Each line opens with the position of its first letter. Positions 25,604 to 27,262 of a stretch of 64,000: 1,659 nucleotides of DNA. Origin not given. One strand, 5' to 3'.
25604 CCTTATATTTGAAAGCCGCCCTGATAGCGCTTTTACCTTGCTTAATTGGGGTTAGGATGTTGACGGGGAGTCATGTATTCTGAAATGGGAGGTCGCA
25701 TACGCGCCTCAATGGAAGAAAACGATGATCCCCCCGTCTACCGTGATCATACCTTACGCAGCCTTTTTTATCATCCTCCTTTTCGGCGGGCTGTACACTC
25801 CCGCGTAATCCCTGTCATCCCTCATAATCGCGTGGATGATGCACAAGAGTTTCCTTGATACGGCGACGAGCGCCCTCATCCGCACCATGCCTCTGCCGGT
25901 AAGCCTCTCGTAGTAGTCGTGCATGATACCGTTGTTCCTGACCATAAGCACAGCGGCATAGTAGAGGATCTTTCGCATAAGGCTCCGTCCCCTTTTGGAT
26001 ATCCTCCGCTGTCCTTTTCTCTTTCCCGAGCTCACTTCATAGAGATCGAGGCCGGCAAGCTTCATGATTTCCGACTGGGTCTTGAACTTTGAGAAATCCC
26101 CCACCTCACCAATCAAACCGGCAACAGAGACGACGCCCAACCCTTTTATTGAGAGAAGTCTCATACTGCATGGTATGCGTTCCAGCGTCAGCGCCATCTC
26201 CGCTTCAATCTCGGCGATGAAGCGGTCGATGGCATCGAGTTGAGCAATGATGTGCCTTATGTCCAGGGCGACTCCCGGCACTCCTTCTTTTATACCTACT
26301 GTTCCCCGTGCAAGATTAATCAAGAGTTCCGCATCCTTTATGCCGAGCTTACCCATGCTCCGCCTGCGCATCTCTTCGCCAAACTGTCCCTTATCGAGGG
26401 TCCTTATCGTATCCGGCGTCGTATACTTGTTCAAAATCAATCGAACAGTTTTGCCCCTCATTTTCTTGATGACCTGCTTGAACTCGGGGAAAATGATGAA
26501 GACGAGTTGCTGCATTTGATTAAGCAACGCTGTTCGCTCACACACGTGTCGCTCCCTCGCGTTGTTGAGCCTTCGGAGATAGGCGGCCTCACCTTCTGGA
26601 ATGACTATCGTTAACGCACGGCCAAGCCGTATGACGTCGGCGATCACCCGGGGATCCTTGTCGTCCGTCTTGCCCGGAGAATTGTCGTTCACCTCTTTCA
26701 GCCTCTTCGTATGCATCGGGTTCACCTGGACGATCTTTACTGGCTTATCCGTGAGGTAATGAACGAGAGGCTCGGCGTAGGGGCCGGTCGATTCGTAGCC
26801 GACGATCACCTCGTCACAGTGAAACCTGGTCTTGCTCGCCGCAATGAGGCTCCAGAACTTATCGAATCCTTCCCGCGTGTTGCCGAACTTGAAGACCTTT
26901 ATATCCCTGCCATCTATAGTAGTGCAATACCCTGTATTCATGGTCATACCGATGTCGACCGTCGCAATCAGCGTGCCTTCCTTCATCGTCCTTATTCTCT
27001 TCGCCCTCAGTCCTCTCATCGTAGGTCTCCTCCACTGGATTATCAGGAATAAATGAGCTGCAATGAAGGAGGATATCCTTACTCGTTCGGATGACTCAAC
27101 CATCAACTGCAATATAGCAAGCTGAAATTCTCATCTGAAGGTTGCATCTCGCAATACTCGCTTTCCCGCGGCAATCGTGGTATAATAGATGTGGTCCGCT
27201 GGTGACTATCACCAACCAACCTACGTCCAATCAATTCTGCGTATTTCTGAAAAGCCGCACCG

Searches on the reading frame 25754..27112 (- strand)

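Call 20: search_protein_families(library=pfam, proteins=[window:25754-27112:-], max_evalue=0.001)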
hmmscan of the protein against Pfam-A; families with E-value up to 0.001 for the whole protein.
window:25754-27112:- (452 aa): 2 families
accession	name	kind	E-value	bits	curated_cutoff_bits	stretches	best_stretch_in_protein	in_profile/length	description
PF01548.23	DEDD_Tnp_IS110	-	2e-25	89.8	29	1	52-209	3-155/155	Transposase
PF02371.22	Transposase_20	-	7.6e-21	74.7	21.3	1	318-402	3-87/87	Transposase IS116/IS110/IS902 family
